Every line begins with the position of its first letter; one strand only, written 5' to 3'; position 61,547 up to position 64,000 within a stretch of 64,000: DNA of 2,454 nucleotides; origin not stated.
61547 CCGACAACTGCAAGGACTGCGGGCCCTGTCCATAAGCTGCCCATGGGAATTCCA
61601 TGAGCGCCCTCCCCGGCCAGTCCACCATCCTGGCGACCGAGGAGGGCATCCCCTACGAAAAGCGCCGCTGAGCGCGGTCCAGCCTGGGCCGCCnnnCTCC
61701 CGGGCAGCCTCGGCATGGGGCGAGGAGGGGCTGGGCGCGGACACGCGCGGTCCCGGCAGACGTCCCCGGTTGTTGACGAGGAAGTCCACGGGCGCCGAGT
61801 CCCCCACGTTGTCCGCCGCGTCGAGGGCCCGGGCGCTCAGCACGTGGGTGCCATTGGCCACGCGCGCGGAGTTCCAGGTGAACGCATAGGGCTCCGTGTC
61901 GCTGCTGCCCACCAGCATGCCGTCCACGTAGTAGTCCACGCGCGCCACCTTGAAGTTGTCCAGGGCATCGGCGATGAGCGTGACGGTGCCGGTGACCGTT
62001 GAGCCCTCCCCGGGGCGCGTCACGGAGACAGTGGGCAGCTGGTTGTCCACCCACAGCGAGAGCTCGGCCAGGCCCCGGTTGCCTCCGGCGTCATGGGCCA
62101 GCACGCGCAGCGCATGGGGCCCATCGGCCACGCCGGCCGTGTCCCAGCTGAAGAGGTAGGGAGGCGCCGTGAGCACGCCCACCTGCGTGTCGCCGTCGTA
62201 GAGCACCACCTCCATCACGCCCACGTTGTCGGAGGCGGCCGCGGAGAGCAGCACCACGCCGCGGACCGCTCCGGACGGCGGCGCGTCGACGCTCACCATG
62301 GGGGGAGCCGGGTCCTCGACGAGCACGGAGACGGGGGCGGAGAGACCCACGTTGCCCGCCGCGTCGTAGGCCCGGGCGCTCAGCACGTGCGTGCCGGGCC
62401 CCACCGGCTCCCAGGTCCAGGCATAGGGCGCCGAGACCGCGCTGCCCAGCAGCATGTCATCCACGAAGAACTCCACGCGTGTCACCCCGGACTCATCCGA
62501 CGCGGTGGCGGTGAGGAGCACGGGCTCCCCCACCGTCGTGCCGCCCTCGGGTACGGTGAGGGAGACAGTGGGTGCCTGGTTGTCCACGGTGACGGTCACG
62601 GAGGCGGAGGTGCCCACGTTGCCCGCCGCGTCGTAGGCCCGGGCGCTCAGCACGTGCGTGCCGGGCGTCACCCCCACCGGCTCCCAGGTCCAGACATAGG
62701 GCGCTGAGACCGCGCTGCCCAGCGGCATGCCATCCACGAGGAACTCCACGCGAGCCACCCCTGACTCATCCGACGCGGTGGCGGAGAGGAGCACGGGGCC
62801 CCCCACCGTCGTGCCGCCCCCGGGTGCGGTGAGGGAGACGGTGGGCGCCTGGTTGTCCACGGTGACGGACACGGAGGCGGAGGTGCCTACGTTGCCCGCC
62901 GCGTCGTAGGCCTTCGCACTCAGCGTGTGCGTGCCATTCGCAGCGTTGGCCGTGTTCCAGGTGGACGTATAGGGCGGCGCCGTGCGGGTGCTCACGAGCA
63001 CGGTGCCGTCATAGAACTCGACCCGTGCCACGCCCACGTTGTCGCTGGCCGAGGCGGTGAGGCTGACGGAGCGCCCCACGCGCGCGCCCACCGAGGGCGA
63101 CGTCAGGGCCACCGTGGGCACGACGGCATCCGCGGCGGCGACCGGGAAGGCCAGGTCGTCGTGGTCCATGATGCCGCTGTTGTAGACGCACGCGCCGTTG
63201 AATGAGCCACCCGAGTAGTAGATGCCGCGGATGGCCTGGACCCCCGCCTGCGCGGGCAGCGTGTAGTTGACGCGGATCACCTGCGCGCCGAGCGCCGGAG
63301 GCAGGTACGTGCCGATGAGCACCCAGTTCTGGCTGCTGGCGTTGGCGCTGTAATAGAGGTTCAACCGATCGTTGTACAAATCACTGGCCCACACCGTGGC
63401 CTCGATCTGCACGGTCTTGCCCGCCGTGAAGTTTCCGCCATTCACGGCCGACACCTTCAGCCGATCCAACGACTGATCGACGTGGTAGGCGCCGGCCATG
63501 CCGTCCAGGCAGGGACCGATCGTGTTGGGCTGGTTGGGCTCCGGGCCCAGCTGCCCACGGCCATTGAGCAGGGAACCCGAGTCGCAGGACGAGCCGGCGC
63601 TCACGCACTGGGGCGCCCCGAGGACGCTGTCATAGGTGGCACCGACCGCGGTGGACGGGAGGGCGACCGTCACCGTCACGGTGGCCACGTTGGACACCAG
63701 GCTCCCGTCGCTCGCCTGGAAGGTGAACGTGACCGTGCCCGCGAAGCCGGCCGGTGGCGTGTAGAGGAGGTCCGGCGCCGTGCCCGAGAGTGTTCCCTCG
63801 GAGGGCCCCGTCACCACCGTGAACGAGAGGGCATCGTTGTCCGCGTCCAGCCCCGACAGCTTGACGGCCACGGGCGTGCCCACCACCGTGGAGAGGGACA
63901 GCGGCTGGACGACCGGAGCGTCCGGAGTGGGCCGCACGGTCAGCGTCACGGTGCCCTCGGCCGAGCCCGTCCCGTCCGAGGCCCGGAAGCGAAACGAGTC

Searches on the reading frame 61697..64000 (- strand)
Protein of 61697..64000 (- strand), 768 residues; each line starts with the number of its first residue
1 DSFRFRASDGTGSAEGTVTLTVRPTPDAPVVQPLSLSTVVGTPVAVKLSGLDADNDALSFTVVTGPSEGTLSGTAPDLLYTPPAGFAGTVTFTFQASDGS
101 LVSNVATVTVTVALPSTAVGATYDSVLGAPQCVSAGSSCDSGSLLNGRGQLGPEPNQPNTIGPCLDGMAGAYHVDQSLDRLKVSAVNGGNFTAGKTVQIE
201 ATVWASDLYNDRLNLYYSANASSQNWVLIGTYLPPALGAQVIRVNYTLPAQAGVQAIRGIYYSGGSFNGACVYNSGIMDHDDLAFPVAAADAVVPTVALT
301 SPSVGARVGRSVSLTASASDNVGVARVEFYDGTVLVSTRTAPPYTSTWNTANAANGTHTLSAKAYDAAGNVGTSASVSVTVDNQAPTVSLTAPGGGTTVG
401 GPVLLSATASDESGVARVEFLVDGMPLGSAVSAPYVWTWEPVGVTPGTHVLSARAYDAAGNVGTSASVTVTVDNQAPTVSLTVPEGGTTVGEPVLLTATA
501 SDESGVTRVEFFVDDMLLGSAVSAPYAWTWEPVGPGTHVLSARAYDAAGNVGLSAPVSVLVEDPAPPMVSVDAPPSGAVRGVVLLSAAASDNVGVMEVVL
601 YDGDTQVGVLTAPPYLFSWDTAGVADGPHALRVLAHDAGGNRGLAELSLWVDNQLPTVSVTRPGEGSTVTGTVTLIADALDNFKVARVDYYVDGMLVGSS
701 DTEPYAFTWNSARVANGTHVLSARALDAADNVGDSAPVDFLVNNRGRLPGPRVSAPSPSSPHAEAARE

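Call 8: search_protein_families(library=pfam, proteins=[window:61697-64000:-], max_evalue=0.001)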
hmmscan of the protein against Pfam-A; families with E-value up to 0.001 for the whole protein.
window:61697-64000:- (768 aa): 10 families
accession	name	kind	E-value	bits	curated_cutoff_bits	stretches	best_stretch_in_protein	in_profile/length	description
PF17957.7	Big_7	-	4.4e-86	284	24.1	5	295-362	1-70/70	Bacterial Ig domain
PF19077.6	Big_13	-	2.6e-20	73.2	27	2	315-383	34-102/102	Bacterial Ig-like domain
PF17963.7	Big_9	-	3.4e-14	53.9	23.6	1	27-111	2-89/89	Bacterial Ig domain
PF13750.12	Big_3_3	-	1.4e-12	48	27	0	344-392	3-51/157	Bacterial Ig-like domain (group 3)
PF17803.7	Cadherin_4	-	1.7e-09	38.5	25.1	1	17-75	2-65/71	Bacterial cadherin-like domain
PF06832.18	BiPBP_C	-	8.2e-09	35.7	26.8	0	495-551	34-85/90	Penicillin-Binding Protein C-terminus Family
PF17892.7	Cadherin_5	-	1.1e-07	32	26.5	1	27-112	3-97/98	Cadherin-like domain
PF16355.11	DUF4982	-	8.1e-07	29.3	23.9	0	416-462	13-59/61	Domain of unknown function (DUF4982)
PF12245.14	Big_3_2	-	1.2e-05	25.9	23.3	0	343-383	83-122/122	Bacterial Ig-like domain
PF24421.1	Ig_J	-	0.00096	19.7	29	0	345-381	65-101/104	Tip attachment protein J, Ig-like domain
